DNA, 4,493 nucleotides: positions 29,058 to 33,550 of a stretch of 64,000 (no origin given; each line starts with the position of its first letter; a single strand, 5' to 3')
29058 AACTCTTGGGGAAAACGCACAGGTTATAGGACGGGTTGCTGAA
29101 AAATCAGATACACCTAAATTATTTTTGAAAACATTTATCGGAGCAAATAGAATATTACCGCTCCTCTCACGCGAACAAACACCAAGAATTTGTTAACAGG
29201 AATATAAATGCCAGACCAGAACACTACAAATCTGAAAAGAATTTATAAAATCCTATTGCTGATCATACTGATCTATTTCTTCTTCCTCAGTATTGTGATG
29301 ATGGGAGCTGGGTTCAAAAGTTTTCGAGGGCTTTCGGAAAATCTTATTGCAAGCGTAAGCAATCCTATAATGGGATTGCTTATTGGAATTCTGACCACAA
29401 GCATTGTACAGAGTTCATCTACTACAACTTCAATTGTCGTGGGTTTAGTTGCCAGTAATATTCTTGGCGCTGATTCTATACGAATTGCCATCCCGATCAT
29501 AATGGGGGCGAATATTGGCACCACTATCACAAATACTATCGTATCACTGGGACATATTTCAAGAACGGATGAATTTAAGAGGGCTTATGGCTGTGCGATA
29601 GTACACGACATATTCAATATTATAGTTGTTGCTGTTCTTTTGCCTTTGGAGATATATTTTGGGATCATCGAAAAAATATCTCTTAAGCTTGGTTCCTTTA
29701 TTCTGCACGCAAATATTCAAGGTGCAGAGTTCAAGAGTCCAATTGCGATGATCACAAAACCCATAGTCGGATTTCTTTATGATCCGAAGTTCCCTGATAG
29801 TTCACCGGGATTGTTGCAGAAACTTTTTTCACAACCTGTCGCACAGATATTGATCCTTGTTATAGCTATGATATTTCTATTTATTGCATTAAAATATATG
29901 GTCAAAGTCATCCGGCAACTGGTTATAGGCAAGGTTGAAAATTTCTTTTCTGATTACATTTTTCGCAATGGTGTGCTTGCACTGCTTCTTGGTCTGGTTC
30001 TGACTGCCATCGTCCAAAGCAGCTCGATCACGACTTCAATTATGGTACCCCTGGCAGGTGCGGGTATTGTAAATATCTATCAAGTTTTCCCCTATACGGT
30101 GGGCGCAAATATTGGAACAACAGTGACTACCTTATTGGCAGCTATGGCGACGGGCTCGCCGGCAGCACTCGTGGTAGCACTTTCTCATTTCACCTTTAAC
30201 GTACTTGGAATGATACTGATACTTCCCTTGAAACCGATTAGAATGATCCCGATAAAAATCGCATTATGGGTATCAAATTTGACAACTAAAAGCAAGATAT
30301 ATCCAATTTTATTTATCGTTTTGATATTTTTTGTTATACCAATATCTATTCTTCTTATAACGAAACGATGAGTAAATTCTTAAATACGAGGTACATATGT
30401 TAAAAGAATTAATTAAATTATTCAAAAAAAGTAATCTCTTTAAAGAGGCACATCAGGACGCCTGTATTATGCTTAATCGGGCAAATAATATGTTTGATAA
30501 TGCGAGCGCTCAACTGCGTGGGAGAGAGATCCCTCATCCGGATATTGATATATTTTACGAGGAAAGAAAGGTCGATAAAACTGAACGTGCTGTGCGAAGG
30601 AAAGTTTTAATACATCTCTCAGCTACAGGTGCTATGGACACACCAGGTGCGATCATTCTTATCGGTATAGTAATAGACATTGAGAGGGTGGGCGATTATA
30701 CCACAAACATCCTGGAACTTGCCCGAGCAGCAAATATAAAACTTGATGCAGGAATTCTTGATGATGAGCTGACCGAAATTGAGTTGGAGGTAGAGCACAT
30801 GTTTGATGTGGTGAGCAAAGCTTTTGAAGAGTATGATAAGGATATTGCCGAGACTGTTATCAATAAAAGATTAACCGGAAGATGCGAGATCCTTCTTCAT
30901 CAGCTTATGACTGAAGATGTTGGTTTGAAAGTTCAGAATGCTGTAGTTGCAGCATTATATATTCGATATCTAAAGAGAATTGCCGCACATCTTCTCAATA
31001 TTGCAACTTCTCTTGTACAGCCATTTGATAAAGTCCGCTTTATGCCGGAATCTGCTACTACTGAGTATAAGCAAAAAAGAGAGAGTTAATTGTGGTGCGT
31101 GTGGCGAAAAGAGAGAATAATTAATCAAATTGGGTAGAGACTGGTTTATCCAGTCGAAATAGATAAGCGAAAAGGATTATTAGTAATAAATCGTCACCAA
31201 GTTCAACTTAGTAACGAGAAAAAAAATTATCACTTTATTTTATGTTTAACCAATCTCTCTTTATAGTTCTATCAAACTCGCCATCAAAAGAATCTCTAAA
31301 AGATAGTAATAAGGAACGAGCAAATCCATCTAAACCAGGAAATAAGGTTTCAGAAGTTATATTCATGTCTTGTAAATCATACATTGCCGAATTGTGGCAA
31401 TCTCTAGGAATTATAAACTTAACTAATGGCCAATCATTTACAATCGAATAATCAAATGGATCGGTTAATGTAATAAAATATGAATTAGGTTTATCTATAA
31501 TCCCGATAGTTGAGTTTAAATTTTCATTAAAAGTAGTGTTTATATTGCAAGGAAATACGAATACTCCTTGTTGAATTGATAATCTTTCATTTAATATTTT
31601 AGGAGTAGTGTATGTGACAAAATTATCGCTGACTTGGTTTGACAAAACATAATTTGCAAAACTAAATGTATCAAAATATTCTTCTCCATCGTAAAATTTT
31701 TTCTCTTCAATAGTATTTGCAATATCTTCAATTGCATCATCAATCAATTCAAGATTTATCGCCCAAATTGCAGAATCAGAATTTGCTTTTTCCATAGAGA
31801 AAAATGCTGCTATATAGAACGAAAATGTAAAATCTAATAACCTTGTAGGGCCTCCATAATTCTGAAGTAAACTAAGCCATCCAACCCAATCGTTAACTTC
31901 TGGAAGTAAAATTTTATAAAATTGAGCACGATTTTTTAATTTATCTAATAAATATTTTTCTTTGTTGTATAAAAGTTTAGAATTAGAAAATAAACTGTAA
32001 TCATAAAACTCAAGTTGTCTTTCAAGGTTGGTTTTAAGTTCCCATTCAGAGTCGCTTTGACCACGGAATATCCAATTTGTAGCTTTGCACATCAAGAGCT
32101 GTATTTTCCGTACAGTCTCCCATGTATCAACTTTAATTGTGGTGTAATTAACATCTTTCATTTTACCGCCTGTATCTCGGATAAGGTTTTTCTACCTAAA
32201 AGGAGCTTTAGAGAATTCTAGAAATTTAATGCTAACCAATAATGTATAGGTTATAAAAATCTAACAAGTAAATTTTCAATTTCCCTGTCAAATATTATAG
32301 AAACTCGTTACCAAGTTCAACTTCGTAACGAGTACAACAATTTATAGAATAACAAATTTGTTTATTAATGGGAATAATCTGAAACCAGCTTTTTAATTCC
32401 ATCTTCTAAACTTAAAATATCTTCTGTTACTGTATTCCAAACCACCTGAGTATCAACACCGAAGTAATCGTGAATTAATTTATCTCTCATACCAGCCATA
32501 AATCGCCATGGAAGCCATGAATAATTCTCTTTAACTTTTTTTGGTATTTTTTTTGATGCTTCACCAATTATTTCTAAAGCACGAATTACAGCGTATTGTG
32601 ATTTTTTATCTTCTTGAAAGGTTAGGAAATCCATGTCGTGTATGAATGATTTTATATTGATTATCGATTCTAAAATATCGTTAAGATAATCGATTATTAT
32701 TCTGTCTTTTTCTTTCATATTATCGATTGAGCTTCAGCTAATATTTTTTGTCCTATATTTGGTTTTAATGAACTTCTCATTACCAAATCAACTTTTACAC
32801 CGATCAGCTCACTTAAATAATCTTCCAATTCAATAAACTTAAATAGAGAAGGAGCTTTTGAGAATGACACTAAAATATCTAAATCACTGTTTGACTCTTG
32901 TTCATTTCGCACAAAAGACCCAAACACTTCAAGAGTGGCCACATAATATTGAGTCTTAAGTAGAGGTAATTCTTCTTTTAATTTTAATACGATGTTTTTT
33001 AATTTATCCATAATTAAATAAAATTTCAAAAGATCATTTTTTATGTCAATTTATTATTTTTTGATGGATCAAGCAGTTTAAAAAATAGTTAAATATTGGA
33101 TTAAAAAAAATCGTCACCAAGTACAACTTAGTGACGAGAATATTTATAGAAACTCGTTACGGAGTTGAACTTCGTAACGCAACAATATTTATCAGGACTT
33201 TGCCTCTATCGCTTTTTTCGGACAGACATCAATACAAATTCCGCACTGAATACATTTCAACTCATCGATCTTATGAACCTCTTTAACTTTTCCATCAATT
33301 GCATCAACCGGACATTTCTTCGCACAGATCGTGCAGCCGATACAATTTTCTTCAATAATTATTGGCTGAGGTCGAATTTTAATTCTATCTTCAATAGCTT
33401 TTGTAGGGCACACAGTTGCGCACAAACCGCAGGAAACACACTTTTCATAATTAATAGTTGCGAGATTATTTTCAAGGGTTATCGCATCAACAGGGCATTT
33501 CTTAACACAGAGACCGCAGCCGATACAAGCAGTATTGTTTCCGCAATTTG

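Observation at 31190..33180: AT-rich accessory insert of two gene cassettes (FRG-domain protein; HepT/MNT toxin-antitoxin) delimited by four copies of a 29-nt near-perfect palindrome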

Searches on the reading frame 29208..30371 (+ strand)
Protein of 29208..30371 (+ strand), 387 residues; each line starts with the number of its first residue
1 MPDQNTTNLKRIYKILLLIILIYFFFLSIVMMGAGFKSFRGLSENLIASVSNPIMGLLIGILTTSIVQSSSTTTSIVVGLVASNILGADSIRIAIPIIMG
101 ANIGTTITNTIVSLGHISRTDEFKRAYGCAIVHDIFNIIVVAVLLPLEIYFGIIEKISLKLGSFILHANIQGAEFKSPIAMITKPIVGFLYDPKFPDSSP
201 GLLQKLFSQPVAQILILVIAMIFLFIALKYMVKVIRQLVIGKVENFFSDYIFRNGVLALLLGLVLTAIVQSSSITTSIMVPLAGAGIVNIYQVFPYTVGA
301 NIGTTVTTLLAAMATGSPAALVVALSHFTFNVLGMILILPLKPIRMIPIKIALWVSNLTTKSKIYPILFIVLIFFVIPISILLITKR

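Call 5: search_protein_families(library=pfam, proteins=[window:29208-30371:+])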
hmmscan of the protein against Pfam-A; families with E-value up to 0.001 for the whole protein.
window:29208-30371:+ (387 aa): 1 family
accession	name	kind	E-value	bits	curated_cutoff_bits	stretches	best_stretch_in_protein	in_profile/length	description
PF02690.20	Na_Pi_cotrans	-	1.1e-35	123.1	29.1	2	25-122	2-89/137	Na+/Pi-cotransporter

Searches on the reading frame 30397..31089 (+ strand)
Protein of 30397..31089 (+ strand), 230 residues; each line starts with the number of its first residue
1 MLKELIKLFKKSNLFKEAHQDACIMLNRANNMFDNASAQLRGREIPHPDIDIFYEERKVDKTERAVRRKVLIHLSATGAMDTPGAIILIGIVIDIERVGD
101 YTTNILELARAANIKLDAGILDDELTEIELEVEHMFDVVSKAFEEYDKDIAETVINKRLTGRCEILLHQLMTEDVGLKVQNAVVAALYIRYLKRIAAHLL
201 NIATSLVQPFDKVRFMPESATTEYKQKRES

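Call 5: search_protein_families(library=pfam, proteins=[window:30397-31089:+])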
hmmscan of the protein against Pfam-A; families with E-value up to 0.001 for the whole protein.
window:30397-31089:+ (230 aa): 1 family
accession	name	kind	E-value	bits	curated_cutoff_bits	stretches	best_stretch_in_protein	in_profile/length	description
PF01895.24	PhoU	-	3.5e-16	59.8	23.5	2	25-108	4-88/89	PhoU domain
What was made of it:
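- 30397..31089 (+): phoU, the conserved right-hand flank of the hotspot. It converges on the insert. Pfam PhoU, E 3.5e-16 (call 5).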

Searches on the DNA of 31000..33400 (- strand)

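Call 11: search_rna_families(source=window, start=31000, end=33400, threshold=evalue, max_evalue=10, show_alignments=3)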
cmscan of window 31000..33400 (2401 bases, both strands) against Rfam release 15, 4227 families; matches with E-value up to 10: 2.
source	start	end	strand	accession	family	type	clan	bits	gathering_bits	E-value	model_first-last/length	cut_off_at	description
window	31382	31418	+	RF01371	CRISPR-DR58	Gene; CRISPR;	-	18.9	38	2.5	1-37/37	no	CRISPR RNA direct repeat element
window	32923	32997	+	RF00377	snoU6-53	Gene; snRNA; snoRNA; CD-box;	-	15.4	36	6.5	1-110/110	no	Small nucleolar RNA U6-53/MBII-28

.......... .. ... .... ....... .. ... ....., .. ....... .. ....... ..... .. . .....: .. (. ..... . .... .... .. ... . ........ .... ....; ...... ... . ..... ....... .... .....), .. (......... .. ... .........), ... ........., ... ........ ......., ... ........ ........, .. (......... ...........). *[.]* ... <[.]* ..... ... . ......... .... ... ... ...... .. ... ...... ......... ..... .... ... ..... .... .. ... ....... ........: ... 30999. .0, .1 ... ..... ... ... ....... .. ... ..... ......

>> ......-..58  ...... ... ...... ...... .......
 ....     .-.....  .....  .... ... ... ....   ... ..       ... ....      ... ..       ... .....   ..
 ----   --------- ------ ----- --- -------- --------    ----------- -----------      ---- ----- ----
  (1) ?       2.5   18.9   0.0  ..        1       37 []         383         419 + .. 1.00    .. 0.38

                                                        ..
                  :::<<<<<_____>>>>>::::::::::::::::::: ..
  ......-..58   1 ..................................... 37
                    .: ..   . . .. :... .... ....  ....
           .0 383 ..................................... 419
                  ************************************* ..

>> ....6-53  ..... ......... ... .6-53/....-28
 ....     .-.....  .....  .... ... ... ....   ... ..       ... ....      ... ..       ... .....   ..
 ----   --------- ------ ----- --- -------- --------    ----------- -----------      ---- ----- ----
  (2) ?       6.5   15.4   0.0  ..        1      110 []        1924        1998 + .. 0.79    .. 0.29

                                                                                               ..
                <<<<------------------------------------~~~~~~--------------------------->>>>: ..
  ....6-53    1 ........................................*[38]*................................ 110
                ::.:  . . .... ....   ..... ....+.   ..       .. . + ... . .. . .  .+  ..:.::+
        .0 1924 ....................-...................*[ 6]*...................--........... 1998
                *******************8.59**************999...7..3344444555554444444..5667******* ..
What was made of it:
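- On Integron attC site / CALIN: No Rfam match at E up to 10 (call 11).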

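Call 78: search_with_rna_model(model_id=R1, sources=[L117, L118, L119, L120, L121, L122, L123, L105, L107, L108, L109], filters=off, max_evalue=1)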
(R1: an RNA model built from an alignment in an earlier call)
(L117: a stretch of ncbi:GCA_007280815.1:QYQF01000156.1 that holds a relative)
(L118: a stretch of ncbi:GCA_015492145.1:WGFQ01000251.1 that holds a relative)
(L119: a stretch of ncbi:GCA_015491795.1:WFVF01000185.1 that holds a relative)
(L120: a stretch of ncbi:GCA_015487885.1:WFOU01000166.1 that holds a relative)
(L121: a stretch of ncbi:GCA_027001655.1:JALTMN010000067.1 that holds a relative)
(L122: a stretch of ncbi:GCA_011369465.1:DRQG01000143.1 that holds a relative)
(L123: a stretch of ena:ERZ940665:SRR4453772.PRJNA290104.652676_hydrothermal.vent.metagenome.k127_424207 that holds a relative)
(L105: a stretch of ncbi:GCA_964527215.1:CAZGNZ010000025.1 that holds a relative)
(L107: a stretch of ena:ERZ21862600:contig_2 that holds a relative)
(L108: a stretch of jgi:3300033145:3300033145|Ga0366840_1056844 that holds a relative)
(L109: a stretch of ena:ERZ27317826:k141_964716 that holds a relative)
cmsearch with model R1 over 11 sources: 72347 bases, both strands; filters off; matches with E-value up to 1: 8.
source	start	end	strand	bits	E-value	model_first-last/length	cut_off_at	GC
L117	3598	3626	-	21.4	0.00025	1-29/29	no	0.45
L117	3598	3626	+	19.1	0.0015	1-29/29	no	0.45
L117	3986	4014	+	18.7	0.002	1-29/29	no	0.52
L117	3986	4014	-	14.9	0.034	1-29/29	no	0.52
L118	3461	3490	-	13.8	0.083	1-29/29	no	0.67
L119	3621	3650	-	13.8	0.083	1-29/29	no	0.67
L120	2922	2951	-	13.8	0.083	1-29/29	no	0.67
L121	3621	3650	-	13.8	0.083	1-29/29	no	0.67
